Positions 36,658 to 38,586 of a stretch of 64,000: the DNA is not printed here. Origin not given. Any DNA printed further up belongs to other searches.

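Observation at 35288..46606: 11-kb operon fusing a diacetamido-sugar pathway to a Gtr/Arn-like polyprenyl-phosphate glycosylation triad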

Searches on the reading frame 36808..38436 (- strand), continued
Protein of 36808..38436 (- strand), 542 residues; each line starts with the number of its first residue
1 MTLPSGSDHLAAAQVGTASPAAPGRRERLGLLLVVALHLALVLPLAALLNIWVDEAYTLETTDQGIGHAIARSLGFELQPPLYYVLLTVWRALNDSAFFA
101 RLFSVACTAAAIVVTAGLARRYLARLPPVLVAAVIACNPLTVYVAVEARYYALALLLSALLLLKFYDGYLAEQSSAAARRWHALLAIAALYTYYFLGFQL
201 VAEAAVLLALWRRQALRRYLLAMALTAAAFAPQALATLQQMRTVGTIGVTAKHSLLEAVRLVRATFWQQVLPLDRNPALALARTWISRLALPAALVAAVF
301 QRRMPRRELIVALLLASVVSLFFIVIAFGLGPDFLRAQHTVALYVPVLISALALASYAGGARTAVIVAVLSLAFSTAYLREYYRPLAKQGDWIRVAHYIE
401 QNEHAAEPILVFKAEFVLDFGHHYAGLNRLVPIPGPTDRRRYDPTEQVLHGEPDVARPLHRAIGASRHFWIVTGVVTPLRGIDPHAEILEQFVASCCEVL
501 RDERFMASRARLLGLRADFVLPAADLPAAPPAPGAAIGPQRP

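Call 71: search_protein_families(library=pfam, proteins=[L119:2237-4399:-, L119:4875-5237:+, L119:7104-7487:+, L119:7521-7877:+, L119:7968-9272:+, L119:9312-10136:+, L119:10666-12138:+, L119:12370-13710:+, L119:14757-15905:-], max_evalue=0.001)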
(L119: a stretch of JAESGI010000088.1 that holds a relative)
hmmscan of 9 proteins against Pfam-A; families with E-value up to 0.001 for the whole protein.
L119:2237-4399:- (720 aa): 9 families
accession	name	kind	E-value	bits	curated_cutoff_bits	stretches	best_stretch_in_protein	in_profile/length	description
PF16921.10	Tex_YqgF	-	4.9e-54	182.5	27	1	323-447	2-126/126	Tex protein YqgF-like domain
PF09371.15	Tex_N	-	2.5e-29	101.3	32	1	3-75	2-74/75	Tex-like protein N-terminal domain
PF12836.13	HHH_3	-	1.4e-28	99.2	27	1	487-551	1-65/65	Helix-hairpin-helix motif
PF17674.7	HHH_9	-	5.4e-26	91.7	23.1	1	557-626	1-70/70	HHH domain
PF22706.1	Tex_central_region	-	1.4e-24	87.5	27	1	142-306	6-178/178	Tex central region-like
PF00575.29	S1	-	1.4e-21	77.1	22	1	645-716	3-74/74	S1 RNA binding domain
PF14639.11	YqgF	-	4.2e-11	43.3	35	1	339-454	25-147/150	Holliday-junction resolvase-like of SPT6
PF14635.12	HHH_7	-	2.4e-06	28.3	27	1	460-552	5-103/104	Helix-hairpin-helix motif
PF23459.1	S1_RRP5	-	6.9e-06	27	27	1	645-714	2-71/72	RRP5 S1 domain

L119:4875-5237:+ (120 aa): 1 family
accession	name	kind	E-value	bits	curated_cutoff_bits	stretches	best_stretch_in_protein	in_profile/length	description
PF24677.1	DUF7657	-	0.00011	21.5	26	1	36-102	165-232/401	Domain of unknown function (DUF7657)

L119:7104-7487:+ (127 aa): 1 family
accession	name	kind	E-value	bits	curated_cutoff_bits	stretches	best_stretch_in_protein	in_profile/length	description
PF00892.27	EamA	-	5.9e-07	30.3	28.2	1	14-120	30-134/135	EamA-like transporter family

L119:7521-7877:+ (118 aa): 2 families
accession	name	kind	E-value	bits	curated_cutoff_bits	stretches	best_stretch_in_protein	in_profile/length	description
PF00892.27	EamA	-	5.2e-10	40.2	28.2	1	53-117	70-134/135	EamA-like transporter family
PF10639.15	TMEM234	-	0.00086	19.8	30.1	1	14-117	7-113/113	Putative transmembrane family 234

L119:7968-9272:+ (434 aa): 5 families
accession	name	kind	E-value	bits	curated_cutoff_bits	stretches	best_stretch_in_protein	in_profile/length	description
PF01593.30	Amino_oxidase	-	2.6e-25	90.1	19.8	1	10-366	1-372/443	Flavin containing amine oxidoreductase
PF13450.12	NAD_binding_8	-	4.4e-12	46.5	21.9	1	5-69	1-67/68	NAD(P)-binding Rossmann-like domain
PF01266.30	DAO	-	1.2e-08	35.3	27.9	1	3-48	2-47/353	FAD dependent oxidoreductase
PF00070.33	Pyr_redox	-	6.9e-05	23.7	22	1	3-36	2-35/82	Pyridine nucleotide-disulphide oxidoreductase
PF03486.20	HI0933_like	-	0.0001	22.3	50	0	3-36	3-36/244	HI0933-like protein Rossmann domain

L119:9312-10136:+ (274 aa): 1 family
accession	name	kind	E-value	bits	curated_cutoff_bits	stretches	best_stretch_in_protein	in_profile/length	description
PF00535.33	Glycos_transf_2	-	2.6e-19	70.2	23.3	1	5-178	2-166/168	Glycosyl transferase family 2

L119:10666-12138:+ (490 aa): 3 families
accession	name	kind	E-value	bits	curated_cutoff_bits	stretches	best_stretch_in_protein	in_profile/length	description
PF19289.4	PmbA_TldD_3rd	-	1.1e-61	208.3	22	1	258-489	1-220/220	PmbA/TldA metallopeptidase C-terminal domain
PF01523.21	PmbA_TldD_1st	-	4.6e-09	36.7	20.9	1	48-109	2-63/65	PmbA/TldA metallopeptidase domain 1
PF19290.4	PmbA_TldD_2nd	-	1.3e-06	29.2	20.9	1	155-250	14-108/109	PmbA/TldA metallopeptidase central domain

L119:12370-13710:+ (446 aa): 3 families
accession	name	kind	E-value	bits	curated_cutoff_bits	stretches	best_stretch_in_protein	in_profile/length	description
PF19289.4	PmbA_TldD_3rd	-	1.5e-53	181.7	22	1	227-445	1-220/220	PmbA/TldA metallopeptidase C-terminal domain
PF19290.4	PmbA_TldD_2nd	-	8e-11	42.8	20.9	1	116-220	4-109/109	PmbA/TldA metallopeptidase central domain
PF01523.21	PmbA_TldD_1st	-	7.8e-10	39.2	20.9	1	24-87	2-64/65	PmbA/TldA metallopeptidase domain 1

L119:14757-15905:- (382 aa): 2 families
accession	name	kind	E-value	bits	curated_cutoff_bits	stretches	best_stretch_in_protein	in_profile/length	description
PF02729.26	OTCace_N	-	9.3e-42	143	29.9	1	55-200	2-146/148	Aspartate/ornithine carbamoyltransferase, carbamoyl-P binding domain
PF00185.30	OTCace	-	3.1e-26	92.7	29.4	1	215-377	1-157/157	Aspartate/ornithine carbamoyltransferase, Asp/Orn binding domain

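Call 76: search_protein_families(library=pfam, proteins=[L118:9877-12087:+, L122:14850-17057:+, L135:14909-17149:+, L144:7922-9679:+, L149:9365-11161:+, L154:12134-14080:-, L155:4010-5689:+, L160:7187-8884:-, L164:15170-16759:+, L176:4068-5729:-], max_evalue=0.01)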
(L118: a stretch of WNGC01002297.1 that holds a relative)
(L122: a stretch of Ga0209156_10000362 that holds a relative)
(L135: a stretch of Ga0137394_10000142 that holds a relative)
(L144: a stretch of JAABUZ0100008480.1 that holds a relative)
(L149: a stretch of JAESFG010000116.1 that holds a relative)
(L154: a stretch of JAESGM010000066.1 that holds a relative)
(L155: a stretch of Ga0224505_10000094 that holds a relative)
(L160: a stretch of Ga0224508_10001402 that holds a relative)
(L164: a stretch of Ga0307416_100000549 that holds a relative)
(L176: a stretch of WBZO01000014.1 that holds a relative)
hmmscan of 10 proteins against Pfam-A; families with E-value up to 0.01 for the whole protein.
L118:9877-12087:+ (736 aa): 2 families
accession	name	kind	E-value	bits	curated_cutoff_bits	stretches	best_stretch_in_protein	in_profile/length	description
PF13231.12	PMT_2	-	4.2e-11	43.7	26.1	1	264-424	3-158/160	Dolichyl-phosphate-mannose-protein mannosyltransferase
PF02366.24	PMT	-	0.0023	18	22.7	1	295-422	95-229/245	Dolichyl-phosphate-mannose-protein mannosyltransferase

L122:14850-17057:+ (735 aa): 2 families
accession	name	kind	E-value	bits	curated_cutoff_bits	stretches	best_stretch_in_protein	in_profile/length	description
PF13231.12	PMT_2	-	9.6e-09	36.1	26.1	1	263-423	3-158/160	Dolichyl-phosphate-mannose-protein mannosyltransferase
PF02366.24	PMT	-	0.00031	20.8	22.7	1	321-421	121-229/245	Dolichyl-phosphate-mannose-protein mannosyltransferase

L135:14909-17149:+ (746 aa): 1 family
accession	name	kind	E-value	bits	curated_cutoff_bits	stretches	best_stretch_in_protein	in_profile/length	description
PF13231.12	PMT_2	-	2.7e-07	31.4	26.1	1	264-414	2-148/160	Dolichyl-phosphate-mannose-protein mannosyltransferase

L144:7922-9679:+ (585 aa): 1 family
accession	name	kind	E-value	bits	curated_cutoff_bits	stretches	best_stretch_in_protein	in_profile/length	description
PF13231.12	PMT_2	-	1.9e-05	25.4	26.1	1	76-233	4-152/160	Dolichyl-phosphate-mannose-protein mannosyltransferase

L149:9365-11161:+ (598 aa): 0 families

L154:12134-14080:- (648 aa): 0 families

L155:4010-5689:+ (559 aa): 1 family
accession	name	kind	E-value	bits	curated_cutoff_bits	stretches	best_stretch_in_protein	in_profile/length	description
PF02366.24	PMT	-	1.4e-06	28.6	22.7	1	105-218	93-209/245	Dolichyl-phosphate-mannose-protein mannosyltransferase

L160:7187-8884:- (565 aa): 1 family
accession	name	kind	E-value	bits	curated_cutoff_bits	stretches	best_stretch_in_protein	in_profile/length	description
PF20604.3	DUF6798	-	1.5e-14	53.9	26.9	1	425-478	5-59/61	Domain of unknown function (DUF6798)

L164:15170-16759:+ (529 aa): 1 family
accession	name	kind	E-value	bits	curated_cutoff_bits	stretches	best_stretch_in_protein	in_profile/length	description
PF13231.12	PMT_2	-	1.7e-07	32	26.1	1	71-206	2-133/160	Dolichyl-phosphate-mannose-protein mannosyltransferase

L176:4068-5729:- (553 aa): 1 family
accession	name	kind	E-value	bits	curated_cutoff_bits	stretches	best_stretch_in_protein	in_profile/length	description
PF13231.12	PMT_2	-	1.3e-05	25.9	26.1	1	86-232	2-145/160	Dolichyl-phosphate-mannose-protein mannosyltransferase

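Call 84: find_homologous_proteins(query=L119:7968-9272:+, max_evalue=1e-30)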
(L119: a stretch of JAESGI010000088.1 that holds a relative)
Query L119:7968-9272:+ (434 aa): 1900 proteins with E <= 1e-30 among 7871 candidates; the best 120 are listed.
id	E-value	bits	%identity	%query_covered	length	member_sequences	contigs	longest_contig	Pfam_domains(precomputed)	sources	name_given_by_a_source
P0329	3.5e-286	967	98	100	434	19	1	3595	PF01266.31,PF01593.31,PF13450.13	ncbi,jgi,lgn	jgi:protoporphyrinogen oxidase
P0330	4.9e-280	946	96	100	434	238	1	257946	PF01266.31,PF01593.31,PF13450.13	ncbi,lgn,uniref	ncbi:MAG: NAD(P)/FAD-dependent oxidoreductase [Nostoc sp.]|uniref:NAD(P)/FAD-dependent oxidoreductas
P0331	6.2e-278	939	95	97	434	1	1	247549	PF01266.31,PF01593.31,PF13450.13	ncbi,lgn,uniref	ncbi:NAD(P)/FAD-dependent oxidoreductase [Nostoc sp.]|uniref:NAD(P)/FAD-dependent oxidoreductase n=1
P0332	2.0e-276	934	95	97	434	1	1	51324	PF01266.31,PF01593.31,PF13450.13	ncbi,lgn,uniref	ncbi:NAD(P)/FAD-dependent oxidoreductase [Nostoc sp.]|uniref:NAD(P)/FAD-dependent oxidoreductase n=1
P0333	3.9e-276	934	94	97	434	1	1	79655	PF01266.31,PF01593.31,PF13450.13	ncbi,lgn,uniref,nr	ncbi:MAG: NAD(P)/FAD-dependent oxidoreductase [Nostoc sp. DedSLP03]|uniref:NAD(P)/FAD-dependent oxid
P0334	7.3e-263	890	90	97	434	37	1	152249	PF01266.31,PF01593.31,PF13450.13,PF03486.21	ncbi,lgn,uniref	ncbi:NAD(P)/FAD-dependent oxidoreductase [Nostoc sp. CCY 9925]|uniref:NAD(P)/FAD-dependent oxidoredu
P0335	6.2e-245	831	88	100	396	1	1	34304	PF01266.31,PF01593.31,PF13450.13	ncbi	-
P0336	5.2e-241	818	81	100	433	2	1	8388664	PF01266.31,PF01593.31,PF13450.13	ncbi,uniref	ncbi:NAD(P)/FAD-dependent oxidoreductase [Nostoc sp. UHCC 0302]|uniref:NAD(P)/FAD-dependent oxidored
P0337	6.5e-227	771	76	96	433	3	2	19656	PF01266.31,PF01593.31,PF13450.13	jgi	-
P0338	1.0e-225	767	75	99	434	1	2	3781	PF01266.31,PF01593.31,PF13450.13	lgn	-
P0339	2.6e-225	766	76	96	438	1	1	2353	PF01266.31,PF01593.31,PF13450.13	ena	-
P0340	3.0e-224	763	76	99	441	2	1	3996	PF01266.31,PF01593.31,PF13450.13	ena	-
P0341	1.9e-223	760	76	99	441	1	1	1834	PF01266.31,PF01593.31,PF13450.13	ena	-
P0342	3.3e-223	759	75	100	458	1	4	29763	PF01266.31,PF01593.31,PF13450.13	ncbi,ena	-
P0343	2.0e-222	757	74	99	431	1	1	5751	PF01266.31,PF01593.31,PF13450.13,PF00070.34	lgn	-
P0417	5.5e-197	673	67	99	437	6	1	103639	PF01266.31,PF01593.31,PF13450.13,PF03446.22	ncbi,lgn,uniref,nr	ncbi:NAD(P)/FAD-dependent oxidoreductase [Chroogloeocystis siderophila]|uniref:Amine oxidase n=1 Tax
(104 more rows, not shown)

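Call 87: find_encoding_contigs(protein=P0336, flank=10000, max_places=1)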
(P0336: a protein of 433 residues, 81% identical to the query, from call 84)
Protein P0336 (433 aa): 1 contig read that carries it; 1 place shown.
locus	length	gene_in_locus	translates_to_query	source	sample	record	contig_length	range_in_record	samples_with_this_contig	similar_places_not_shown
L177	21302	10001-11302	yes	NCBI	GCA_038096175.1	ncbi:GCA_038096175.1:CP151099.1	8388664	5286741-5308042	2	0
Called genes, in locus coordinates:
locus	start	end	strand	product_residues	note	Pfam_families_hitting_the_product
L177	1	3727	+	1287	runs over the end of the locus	PF12849:PBP_like_2, PF16258:DUF4912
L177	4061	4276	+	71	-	-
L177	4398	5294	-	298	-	PF02463:SMC_N (faint), PF00005:ABC_tran, PF13304:AAA_21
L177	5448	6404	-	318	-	PF00248:Aldo_ket_red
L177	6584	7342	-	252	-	PF04116:FA_hydroxylase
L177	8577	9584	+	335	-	PF01522:Polysacc_deac_1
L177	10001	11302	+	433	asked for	PF01266:DAO (faint), PF01593:Amino_oxidase, PF13450:NAD_binding_8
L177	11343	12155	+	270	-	PF00535:Glycos_transf_2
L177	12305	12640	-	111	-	PF00892:EamA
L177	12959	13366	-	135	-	PF11387:DUF2795, PF22798:DUF5817_CT (faint), PF11387:DUF2795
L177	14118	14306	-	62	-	-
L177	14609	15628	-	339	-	PF00248:Aldo_ket_red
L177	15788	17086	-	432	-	PF25487:ETR1_N, PF00512:HisKA (faint), PF02518:HATPase_c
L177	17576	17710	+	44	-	-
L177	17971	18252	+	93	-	PF00916:Sulfate_transp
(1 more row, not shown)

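Call 88: find_encoding_contigs(protein=P0417, flank=10000, max_places=1)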
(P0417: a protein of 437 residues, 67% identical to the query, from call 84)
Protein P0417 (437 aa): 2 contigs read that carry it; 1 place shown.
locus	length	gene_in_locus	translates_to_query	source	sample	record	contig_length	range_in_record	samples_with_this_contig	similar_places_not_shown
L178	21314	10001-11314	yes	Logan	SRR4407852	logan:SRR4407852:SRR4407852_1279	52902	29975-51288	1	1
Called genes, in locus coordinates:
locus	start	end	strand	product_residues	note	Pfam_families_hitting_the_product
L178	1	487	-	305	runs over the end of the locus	PF02397:Bac_transf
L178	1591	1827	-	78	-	-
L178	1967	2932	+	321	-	PF03677:UPF0137, PF11300:DUF3102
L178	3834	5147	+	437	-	PF01210:NAD_Gly3P_dh_N (weak), PF03446:NAD_binding_2, PF03721:UDPG_MGDP_dh_N, PF00984:UDPG_MGDP_dh, PF03720:UDPG_MGDP_dh_C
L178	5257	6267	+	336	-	PF01408:GFO_IDH_MocA, PF03447:NAD_binding_3 (weak), PF22725:GFO_IDH_MocA_C3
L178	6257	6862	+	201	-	PF00132:Hexapep, PF25084:LbH_EIF2B, PF25087:GMPPB_C (weak), PF14602:Hexapep_2, PF00132:Hexapep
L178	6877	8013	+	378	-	PF01041:DegT_DnrJ_EryC1, PF01212:Beta_elim_lyase (faint), PF01053:Cys_Met_Meta_PP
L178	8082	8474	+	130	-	PF00892:EamA (weak)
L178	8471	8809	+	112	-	PF00892:EamA (weak)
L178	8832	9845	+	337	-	PF01073:3Beta_HSD, PF01370:Epimerase, PF02719:Polysacc_synt_2 (faint), PF04321:RmlD_sub_bind, PF16363:GDP_Man_Dehyd, PF07993:NAD_binding_4 (weak)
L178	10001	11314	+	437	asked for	PF01266:DAO, PF01593:Amino_oxidase, PF03446:NAD_binding_2 (faint), PF13450:NAD_binding_8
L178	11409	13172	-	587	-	PF13231:PMT_2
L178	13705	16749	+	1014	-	PF13313:DUF4082, PF02369:Big_1 (weak), PF13313:DUF4082, PF02369:Big_1 (weak), PF20254:DMFA2_C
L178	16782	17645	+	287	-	-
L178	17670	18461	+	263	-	PF00535:Glycos_transf_2, PF10111:Glyco_tranf_2_2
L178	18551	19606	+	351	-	PF02350:Epimerase_2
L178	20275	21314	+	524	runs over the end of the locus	PF00395:SLH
